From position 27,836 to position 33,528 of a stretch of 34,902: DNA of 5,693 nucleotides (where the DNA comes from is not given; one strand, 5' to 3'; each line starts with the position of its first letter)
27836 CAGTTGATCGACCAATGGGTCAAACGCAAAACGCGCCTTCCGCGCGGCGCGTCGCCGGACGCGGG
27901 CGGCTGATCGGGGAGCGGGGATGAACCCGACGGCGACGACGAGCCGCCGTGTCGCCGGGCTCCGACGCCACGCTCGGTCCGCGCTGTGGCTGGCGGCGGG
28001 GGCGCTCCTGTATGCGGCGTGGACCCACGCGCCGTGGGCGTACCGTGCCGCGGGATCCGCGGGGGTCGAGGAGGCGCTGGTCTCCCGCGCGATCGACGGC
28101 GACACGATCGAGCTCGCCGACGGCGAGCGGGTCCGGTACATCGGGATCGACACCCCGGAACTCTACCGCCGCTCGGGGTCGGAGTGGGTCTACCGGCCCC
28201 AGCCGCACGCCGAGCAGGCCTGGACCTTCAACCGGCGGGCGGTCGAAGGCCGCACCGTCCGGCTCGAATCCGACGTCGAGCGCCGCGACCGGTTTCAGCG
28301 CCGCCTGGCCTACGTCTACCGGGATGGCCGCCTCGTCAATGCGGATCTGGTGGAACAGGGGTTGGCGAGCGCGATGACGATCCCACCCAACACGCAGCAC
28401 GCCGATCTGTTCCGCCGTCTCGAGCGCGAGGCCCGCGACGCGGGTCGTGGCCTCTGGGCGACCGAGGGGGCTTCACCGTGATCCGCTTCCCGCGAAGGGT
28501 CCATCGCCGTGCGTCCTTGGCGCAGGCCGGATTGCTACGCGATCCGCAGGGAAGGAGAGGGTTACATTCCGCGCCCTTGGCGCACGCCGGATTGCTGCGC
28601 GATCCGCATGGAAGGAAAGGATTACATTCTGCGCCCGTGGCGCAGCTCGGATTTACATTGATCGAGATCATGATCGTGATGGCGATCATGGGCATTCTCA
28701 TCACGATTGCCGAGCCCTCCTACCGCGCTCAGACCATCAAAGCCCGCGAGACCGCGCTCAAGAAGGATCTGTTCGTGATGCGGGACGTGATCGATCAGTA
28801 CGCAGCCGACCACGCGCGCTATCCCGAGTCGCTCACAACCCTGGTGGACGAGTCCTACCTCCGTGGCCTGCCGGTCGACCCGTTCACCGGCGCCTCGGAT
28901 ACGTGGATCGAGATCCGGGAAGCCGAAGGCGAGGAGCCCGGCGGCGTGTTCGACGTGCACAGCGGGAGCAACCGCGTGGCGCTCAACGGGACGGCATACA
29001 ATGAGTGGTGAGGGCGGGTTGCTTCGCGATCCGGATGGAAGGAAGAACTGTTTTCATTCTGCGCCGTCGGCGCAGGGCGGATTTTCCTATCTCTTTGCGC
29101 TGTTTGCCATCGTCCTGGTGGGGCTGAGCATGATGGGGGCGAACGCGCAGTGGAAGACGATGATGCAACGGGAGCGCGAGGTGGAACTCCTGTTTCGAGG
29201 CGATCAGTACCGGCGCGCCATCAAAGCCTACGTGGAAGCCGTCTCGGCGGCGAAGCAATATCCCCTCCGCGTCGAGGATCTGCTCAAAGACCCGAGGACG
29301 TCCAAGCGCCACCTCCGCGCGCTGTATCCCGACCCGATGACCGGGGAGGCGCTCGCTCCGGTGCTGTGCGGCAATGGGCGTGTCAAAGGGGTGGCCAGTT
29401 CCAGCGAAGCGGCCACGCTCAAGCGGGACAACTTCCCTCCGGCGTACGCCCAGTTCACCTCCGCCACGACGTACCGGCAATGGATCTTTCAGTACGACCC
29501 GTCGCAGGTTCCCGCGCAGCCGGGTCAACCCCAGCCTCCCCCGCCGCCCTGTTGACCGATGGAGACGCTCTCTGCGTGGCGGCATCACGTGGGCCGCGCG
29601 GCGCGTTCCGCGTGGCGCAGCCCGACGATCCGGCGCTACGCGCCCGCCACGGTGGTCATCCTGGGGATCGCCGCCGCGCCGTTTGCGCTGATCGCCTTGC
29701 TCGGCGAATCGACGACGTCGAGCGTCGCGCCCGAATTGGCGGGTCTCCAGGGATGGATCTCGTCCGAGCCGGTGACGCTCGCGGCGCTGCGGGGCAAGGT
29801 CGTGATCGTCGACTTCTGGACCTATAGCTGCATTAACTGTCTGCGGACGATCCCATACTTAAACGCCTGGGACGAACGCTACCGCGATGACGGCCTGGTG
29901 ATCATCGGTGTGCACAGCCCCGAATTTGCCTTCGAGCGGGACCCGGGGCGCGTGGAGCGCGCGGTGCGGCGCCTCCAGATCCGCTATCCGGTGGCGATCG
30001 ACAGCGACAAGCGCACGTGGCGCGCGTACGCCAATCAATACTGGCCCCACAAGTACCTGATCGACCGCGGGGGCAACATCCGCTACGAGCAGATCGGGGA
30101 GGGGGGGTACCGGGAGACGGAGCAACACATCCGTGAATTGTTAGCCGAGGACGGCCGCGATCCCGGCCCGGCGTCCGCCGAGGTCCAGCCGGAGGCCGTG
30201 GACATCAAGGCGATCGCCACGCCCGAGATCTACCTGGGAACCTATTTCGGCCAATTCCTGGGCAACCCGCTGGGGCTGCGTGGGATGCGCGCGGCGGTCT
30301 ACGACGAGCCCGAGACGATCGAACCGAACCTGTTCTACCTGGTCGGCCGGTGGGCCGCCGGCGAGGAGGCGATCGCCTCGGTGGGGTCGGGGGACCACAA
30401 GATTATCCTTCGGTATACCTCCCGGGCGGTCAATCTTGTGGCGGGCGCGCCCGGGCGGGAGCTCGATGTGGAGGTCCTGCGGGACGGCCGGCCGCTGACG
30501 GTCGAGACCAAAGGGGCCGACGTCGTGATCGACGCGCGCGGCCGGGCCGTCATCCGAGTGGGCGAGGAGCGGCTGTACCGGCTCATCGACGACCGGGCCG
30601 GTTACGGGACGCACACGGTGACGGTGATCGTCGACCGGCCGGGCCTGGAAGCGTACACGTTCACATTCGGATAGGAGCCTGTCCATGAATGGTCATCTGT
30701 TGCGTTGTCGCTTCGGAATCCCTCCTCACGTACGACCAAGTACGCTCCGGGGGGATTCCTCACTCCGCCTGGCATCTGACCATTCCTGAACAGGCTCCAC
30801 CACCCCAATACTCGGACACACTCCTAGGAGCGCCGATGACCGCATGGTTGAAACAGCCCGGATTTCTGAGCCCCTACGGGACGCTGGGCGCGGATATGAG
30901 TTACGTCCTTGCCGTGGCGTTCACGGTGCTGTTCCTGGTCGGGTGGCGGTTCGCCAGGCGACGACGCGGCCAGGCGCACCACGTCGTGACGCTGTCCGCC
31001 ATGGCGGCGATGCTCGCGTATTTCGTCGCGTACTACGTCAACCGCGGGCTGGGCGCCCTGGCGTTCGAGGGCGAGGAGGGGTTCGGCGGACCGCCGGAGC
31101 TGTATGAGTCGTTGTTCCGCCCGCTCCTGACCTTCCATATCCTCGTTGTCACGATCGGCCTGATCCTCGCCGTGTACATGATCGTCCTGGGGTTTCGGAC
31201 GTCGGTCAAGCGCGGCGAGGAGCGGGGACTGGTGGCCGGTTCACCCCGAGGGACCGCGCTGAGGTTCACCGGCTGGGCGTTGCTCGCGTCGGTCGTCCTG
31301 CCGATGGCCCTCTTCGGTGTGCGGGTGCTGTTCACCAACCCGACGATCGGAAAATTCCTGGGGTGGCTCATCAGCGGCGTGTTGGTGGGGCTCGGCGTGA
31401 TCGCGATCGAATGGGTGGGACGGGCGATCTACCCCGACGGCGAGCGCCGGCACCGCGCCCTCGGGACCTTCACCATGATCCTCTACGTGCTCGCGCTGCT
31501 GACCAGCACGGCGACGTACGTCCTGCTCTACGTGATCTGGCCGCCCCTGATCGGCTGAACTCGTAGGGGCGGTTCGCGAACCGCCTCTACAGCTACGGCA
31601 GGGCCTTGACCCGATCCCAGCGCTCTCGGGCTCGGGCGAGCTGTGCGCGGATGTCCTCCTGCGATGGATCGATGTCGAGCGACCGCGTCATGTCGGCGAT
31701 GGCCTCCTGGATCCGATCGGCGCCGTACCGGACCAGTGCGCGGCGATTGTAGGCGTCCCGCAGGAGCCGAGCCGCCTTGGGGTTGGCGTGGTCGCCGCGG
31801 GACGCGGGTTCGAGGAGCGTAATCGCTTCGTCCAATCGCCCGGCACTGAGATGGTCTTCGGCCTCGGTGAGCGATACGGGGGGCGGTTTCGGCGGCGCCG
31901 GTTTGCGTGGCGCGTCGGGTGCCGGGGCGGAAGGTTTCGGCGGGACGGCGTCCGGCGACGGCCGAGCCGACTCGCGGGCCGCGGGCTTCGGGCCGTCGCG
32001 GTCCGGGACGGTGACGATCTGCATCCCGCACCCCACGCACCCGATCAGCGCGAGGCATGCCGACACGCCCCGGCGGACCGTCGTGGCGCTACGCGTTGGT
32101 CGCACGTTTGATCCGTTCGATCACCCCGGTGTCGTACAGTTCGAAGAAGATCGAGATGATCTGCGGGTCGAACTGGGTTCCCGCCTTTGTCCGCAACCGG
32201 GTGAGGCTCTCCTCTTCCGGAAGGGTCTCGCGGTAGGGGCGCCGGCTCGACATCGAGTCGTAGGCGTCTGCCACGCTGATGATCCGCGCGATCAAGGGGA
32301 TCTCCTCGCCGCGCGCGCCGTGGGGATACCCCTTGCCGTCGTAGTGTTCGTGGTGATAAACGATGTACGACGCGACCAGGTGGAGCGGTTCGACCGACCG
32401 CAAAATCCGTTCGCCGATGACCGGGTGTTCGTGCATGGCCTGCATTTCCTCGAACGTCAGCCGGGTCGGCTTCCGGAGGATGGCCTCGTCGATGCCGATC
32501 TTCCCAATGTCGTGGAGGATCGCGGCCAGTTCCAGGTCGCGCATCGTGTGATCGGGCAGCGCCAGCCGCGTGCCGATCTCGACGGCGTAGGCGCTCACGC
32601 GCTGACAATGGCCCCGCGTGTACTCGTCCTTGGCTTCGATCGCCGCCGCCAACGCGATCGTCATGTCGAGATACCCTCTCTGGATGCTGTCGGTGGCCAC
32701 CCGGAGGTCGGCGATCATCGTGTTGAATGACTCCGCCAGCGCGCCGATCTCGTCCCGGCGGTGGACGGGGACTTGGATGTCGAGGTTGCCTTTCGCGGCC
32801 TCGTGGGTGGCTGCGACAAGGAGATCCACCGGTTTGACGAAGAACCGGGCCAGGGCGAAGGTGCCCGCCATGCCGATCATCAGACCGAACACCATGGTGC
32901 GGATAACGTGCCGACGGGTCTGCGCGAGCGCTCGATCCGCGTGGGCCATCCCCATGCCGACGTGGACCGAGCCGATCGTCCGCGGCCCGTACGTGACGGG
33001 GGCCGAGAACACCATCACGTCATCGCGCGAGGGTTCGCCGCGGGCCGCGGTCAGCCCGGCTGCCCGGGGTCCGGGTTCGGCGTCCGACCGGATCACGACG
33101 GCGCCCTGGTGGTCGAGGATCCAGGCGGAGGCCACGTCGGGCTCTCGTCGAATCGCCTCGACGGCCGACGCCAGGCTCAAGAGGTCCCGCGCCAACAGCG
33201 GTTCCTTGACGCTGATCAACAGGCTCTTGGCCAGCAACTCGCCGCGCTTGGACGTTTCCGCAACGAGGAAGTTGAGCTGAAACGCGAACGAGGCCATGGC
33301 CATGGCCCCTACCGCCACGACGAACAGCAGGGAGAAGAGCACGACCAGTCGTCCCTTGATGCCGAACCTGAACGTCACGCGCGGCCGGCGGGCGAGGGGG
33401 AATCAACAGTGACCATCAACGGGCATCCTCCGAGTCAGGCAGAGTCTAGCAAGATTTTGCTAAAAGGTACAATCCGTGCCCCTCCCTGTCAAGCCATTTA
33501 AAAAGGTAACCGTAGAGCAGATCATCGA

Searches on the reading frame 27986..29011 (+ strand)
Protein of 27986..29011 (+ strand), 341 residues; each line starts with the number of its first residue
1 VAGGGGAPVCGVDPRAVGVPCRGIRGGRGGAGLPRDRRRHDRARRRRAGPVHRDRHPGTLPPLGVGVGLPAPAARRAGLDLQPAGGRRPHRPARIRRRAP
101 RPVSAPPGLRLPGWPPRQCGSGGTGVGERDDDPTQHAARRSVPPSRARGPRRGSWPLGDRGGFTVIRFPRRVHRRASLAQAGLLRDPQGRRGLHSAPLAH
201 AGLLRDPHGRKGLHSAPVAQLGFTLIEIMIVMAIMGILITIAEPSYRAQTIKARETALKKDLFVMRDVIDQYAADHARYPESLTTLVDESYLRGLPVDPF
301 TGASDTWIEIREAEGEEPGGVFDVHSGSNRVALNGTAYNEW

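Call 63: search_protein_families(library=pfam, proteins=[window:27986-29011:+], max_evalue=0.0001)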
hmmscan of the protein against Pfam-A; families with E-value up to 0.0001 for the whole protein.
window:27986-29011:+ (341 aa): 1 family
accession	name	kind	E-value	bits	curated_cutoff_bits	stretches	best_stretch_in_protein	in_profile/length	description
PF07963.17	N_methyl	-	2.4e-06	27.3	21.2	1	220-242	4-26/27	Prokaryotic N-terminal methylation motif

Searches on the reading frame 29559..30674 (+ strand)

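Call 63: search_protein_families(library=pfam, proteins=[window:29559-30674:+], max_evalue=0.0001)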
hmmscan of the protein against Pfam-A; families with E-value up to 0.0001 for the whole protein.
window:29559-30674:+ (371 aa): 4 families
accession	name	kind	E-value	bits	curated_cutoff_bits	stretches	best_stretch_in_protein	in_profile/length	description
PF17991.7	Thioredoxin_10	-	6.3e-26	92.1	27.1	1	221-371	1-142/142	Thioredoxin like C-terminal domain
PF00578.27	AhpC-TSA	-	6.7e-13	49.1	26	1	69-176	15-123/124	AhpC/TSA family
PF08534.16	Redoxin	-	2.3e-11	44.1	26.6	1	70-183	19-137/148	Redoxin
PF13905.12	Thioredoxin_8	-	3.7e-07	30.8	27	1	79-174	1-94/94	Thioredoxin-like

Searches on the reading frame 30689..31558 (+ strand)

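Call 63: search_protein_families(library=pfam, proteins=[window:30689-31558:+], max_evalue=0.0001)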
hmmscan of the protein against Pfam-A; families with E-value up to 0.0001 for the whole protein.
window:30689-31558:+ (289 aa): 1 family
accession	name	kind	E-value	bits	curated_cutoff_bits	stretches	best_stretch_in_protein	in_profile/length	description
PF04238.17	DUF420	-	3.8e-17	63.2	30.5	1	70-175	4-104/130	Protein of unknown function (DUF420)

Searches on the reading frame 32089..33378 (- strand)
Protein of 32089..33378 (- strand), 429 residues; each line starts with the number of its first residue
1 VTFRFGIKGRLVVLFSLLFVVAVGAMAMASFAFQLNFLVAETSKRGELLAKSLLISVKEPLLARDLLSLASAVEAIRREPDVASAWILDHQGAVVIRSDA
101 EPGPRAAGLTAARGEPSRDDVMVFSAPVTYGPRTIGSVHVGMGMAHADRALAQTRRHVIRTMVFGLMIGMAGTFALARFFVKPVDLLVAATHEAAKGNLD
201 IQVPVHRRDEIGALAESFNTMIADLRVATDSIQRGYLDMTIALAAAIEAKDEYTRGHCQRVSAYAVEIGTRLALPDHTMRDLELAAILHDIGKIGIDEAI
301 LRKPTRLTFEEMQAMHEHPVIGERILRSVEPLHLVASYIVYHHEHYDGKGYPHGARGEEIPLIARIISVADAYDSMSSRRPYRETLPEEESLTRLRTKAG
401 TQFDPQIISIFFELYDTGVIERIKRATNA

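Call 63: search_protein_families(library=pfam, proteins=[window:32089-33378:-], max_evalue=0.0001)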
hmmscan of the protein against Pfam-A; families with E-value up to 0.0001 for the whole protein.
window:32089-33378:- (429 aa): 3 families
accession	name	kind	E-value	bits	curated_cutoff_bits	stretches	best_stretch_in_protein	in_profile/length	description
PF13487.12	HD_5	-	4.3e-38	131.1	27.2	1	244-407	4-170/170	HD domain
PF01966.28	HD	-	3.9e-19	69.5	22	1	256-376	3-116/116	HD domain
PF00672.30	HAMP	-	3e-15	56.7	25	1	176-226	2-52/53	HAMP domain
